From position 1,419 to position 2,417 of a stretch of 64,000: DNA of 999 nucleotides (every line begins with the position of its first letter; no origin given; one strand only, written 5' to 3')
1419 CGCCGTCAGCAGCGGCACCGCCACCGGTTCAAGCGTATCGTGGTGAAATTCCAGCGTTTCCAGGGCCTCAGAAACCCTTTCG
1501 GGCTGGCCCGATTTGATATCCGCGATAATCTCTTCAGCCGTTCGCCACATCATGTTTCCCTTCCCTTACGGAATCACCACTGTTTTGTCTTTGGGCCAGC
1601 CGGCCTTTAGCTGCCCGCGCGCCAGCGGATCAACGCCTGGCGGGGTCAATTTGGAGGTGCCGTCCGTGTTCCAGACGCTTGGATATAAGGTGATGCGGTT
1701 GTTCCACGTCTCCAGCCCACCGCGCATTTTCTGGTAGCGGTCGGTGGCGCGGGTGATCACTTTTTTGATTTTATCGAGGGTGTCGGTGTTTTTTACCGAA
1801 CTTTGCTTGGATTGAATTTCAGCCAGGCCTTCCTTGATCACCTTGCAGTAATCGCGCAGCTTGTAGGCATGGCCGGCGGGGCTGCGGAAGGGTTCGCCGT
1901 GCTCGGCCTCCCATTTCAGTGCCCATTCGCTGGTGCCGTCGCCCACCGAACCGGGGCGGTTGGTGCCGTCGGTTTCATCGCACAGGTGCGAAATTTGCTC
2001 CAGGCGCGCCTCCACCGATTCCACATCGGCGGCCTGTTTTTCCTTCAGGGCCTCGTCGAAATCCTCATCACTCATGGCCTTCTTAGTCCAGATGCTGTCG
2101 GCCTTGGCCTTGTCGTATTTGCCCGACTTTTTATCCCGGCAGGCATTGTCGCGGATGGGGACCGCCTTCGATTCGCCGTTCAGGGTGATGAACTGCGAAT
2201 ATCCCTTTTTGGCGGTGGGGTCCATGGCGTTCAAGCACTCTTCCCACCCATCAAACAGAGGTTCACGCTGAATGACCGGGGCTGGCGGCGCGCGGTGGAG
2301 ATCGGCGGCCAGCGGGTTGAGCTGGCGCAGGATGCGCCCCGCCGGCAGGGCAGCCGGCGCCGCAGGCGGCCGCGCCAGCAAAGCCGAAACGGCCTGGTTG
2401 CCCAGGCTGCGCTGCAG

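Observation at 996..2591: Polymorphic-toxin-like gene with composition-shifted C-terminal module and adjacent putative immunity gene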

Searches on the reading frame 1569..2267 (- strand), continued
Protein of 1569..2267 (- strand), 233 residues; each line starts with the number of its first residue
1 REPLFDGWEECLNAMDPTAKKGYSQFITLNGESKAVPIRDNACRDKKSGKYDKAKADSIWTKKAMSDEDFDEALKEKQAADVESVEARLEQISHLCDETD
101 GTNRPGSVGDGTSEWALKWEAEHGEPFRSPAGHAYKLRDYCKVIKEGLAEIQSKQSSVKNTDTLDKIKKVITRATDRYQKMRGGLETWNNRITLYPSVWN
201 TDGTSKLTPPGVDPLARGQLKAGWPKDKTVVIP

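Call 86: search_protein_families(library=pfam, proteins=[L015:488-3637:+, L015:3640-4602:+, L015:5370-6314:+, L014:330-1697:+, L014:1669-3267:+, L014:3334-4749:+, L014:4806-7016:+, L014:7084-9837:+], max_evalue=0.01)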
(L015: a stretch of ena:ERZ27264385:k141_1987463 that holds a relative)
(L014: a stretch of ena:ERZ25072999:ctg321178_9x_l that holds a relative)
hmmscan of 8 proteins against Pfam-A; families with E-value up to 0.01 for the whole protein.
L015:488-3637:+ (1049 aa): 1 family
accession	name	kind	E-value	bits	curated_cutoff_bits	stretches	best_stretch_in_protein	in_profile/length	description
PF04865.19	Baseplate_J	-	1.4e-18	67.6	21.1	1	805-979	75-238/255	Baseplate J-like protein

L015:3640-4602:+ (320 aa): 1 family
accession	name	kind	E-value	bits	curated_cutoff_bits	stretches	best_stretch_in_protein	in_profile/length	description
PF04865.19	Baseplate_J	-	7.9e-06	25.8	21.1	1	125-227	147-238/255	Baseplate J-like protein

L015:5370-6314:+ (314 aa): 0 families

L014:330-1697:+ (455 aa): 0 families

L014:1669-3267:+ (532 aa): 1 family
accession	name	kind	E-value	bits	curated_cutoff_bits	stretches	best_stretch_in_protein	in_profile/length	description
PF10989.13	DUF2808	-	0.0015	19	25.3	0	422-459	10-47/146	Protein of unknown function (DUF2808)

L014:3334-4749:+ (471 aa): 0 families

L014:4806-7016:+ (736 aa): 0 families

L014:7084-9837:+ (917 aa): 2 families
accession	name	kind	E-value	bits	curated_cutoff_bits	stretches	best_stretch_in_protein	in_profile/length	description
PF22977.2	WHD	-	1.6e-38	133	27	1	155-380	9-220/221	Winged helix domain, variant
PF00004.35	AAA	-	3.3e-28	99.2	21.2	1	685-809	2-130/131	ATPase family associated with various cellular activities (AAA)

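Call 91: find_related_loci(query=A2, collection=viral_contigs, flank=8000)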
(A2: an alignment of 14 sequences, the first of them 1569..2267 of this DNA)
Query A2 (233 aa) in viral_contigs; peptide patterns used: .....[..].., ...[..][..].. (x = any residue, [..] = any of these).
69 stretches matched a pattern, but none encodes a relative of the query by tblastn (E <= 1e-3).

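Call 92: find_related_loci(query=A2, collection=metagenome_contigs, flank=8000)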
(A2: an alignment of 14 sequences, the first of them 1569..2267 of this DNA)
Query A2 (233 aa) in metagenome_contigs; peptide patterns used: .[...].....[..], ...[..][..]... (x = any residue, [..] = any of these).
131 stretches matched a pattern; 7 encode a relative of the query (tblastn E <= 1e-3); 7 distinct loci.
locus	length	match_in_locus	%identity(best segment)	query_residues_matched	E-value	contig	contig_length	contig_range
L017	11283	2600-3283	54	5-232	2e-87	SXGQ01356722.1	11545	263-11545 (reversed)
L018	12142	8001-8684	41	5-233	1e-60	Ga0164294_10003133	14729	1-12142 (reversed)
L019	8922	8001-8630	35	2-206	2e-34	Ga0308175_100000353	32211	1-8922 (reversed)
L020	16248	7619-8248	35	2-206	2e-34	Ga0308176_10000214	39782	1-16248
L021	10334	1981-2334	45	89-204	3e-30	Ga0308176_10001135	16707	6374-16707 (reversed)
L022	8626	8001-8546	29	41-207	9e-26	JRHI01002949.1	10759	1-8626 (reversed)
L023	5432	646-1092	38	74-214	8e-21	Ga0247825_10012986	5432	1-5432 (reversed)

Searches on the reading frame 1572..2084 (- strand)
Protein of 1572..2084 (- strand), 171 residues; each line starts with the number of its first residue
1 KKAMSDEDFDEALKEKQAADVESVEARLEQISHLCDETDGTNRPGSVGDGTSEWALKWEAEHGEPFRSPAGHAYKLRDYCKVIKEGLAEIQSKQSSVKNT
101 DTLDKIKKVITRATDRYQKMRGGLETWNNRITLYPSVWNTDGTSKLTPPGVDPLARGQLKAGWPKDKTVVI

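Call 40: search_solved_structures(query=A3, max_evalue=10, show_alignments=3)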
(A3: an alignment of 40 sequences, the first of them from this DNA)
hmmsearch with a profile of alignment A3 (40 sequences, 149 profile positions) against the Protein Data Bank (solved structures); distinct sequences matched with E-value up to 10: 10.
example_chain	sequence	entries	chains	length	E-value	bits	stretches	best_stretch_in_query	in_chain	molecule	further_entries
9kns_A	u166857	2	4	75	0.034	17.3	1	72-132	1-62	Protein Hook homolog 3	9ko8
21gl_B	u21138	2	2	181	0.067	16.3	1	60-115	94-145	Transmembrane emp24 domain-containing protein 2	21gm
3l9f_A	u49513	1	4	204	0.17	15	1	97-137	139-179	Putative uncharacterized protein smu.1604c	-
5j5v_B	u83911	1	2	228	0.44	13.7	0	64-120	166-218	tRNA nuclease CdiA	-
5fej_A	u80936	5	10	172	0.46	13.6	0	87-128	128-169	CopM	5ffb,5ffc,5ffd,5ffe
4l8i_A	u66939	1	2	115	0.56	13.4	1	68-129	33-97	RSV epitope scaffold FFL_005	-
5ffa_A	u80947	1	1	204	0.81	12.8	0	87-128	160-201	CopM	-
2lxy_A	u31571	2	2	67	1.8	11.7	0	80-122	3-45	2-mercaptophenol-alpha3C | 4-mercaptophenol-alpha3C protein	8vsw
8ek4_A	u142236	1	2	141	2.2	11.4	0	7-133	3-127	Ice-binding protein TIP-99a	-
7sqd_A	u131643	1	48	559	5.7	10.1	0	77-111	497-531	Flagellin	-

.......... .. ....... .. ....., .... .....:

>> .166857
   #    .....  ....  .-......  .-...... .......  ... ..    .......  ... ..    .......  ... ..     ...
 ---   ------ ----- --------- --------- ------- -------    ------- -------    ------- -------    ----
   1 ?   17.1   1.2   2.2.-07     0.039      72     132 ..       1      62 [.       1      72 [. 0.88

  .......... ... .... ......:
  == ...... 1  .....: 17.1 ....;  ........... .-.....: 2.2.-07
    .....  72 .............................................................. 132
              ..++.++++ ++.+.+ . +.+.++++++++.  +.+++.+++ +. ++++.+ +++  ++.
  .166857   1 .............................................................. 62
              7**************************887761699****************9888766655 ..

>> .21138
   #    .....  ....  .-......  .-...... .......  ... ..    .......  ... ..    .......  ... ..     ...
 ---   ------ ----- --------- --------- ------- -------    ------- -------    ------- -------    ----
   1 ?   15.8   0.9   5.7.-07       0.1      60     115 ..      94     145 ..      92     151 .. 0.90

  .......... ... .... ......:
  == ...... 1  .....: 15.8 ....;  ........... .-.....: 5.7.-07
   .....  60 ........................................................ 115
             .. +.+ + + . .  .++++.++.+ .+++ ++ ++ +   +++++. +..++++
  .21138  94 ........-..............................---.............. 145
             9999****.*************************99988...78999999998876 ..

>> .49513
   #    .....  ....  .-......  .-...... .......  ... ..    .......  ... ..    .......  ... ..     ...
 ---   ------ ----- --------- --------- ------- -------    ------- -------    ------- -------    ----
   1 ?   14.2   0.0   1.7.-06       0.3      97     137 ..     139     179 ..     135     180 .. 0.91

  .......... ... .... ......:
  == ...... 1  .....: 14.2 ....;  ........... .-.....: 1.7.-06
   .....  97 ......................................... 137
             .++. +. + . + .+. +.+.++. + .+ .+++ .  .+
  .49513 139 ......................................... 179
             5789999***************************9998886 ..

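Call 42: search_solved_structures(query=A3, max_evalue=1, show_alignments=5)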
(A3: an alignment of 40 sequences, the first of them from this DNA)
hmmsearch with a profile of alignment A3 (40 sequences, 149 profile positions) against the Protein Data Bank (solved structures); distinct sequences matched with E-value up to 1: 7.
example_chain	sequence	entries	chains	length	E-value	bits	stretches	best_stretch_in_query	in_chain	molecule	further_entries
9kns_A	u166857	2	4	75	0.034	17.3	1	72-132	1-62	Protein Hook homolog 3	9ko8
21gl_B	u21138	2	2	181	0.067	16.3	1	60-115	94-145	Transmembrane emp24 domain-containing protein 2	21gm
3l9f_A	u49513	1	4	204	0.17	15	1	97-137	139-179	Putative uncharacterized protein smu.1604c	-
5j5v_B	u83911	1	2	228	0.44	13.7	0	64-120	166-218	tRNA nuclease CdiA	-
5fej_A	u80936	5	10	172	0.46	13.6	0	87-128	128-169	CopM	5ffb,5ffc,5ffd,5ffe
4l8i_A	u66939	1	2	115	0.56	13.4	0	68-129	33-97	RSV epitope scaffold FFL_005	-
5ffa_A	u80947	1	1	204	0.81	12.8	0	87-128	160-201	CopM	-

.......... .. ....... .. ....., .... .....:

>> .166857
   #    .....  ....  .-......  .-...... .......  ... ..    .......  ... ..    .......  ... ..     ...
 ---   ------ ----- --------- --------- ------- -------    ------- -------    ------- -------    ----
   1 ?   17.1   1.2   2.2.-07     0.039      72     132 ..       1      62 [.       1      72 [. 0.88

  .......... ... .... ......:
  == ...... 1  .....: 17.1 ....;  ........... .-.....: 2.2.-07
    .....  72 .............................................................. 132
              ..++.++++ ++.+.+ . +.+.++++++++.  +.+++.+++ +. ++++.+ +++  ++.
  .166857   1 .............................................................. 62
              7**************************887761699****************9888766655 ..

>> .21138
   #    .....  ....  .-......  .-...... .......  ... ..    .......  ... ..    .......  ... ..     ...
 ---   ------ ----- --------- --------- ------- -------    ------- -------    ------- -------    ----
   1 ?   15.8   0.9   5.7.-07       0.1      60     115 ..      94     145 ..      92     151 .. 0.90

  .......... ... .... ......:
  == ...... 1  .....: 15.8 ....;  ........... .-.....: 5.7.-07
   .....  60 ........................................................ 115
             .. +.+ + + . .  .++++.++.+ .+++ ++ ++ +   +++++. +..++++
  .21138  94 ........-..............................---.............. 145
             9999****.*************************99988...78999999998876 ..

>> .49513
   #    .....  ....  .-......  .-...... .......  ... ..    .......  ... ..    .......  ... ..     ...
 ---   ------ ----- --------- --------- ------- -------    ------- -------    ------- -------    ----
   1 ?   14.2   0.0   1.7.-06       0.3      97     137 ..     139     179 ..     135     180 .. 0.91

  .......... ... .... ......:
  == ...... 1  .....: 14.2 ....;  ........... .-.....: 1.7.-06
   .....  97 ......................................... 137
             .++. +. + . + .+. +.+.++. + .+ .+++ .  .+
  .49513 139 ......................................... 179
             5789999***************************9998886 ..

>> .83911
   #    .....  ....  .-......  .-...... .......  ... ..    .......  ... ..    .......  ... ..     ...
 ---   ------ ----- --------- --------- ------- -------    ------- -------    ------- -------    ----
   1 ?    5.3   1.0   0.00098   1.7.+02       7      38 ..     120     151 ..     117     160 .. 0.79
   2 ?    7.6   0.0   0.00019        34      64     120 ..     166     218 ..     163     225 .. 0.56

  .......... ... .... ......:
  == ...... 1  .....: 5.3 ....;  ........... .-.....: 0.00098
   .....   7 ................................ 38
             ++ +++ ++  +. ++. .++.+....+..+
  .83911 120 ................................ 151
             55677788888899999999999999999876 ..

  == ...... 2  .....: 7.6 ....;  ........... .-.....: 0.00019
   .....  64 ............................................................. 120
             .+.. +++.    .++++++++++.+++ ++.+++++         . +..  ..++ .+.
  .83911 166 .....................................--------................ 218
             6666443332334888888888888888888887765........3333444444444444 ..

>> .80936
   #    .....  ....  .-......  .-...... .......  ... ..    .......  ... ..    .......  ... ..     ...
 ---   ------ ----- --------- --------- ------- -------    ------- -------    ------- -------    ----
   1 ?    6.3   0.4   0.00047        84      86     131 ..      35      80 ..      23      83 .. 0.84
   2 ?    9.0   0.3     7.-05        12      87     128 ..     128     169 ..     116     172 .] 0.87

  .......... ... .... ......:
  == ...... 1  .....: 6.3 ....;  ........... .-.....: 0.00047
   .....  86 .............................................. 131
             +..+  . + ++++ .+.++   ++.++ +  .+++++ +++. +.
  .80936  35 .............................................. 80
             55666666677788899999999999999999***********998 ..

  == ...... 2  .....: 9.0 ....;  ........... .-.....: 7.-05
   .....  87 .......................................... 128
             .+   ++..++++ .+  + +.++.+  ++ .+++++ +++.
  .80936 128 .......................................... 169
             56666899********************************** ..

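Call 50: search_protein_families(library=pfam, alignment_id=A3, max_evalue=10)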
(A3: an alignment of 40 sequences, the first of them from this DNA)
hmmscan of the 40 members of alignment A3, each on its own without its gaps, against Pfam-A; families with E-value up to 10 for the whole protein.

A. member 1, seq(171 aa): 2 families
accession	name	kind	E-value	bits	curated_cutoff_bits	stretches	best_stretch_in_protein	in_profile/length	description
PF10466.14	Inhibitor_I34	-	0.053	14.6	25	1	75-122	18-63/69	Saccharopepsin inhibitor I34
PF04399.18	Glutaredoxin2_C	-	0.087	13.1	32.8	1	1-43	41-82/130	Glutaredoxin 2, C terminal domain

B. families by the number of members that match (of 40 scanned): 90 families (the first 25 are shown)
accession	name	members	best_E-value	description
PF13166.12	AAA_13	3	0.0047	AAA domain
PF07554.19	FIVAR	3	0.024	FIVAR domain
PF05008.21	V-SNARE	3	0.086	Vesicle transport v-SNARE protein N-terminus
PF24627.1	PUMA_CC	3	0.27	PUMA coiled-coil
PF02185.22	HR1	2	0.00025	Hr1 repeat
PF14362.11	DUF4407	2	0.027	Domain of unknown function (DUF4407)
PF22564.2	HAAS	2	0.033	HAAS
PF07544.18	Med9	2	0.034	RNA polymerase II transcription mediator complex subunit 9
PF08651.15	DASH_Duo1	2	0.039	DASH complex subunit Duo1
PF22794.1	jr-ZPR1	2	0.047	ZPR1 jelly-roll domain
PF23991.1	DUF7310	1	0.00012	Coiled-coil region of unknown function (DUF7310)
PF05974.18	DUF892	1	0.00083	Domain of unknown function (DUF892)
PF22905.2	Hydro_N_hd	1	0.00092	Hydrolase N-terminal helical domain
PF09486.15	HrpB7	1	0.0014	Bacterial type III secretion protein (HrpB7)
PF01665.21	Rota_NSP3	1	0.0023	Rotavirus non-structural protein NSP3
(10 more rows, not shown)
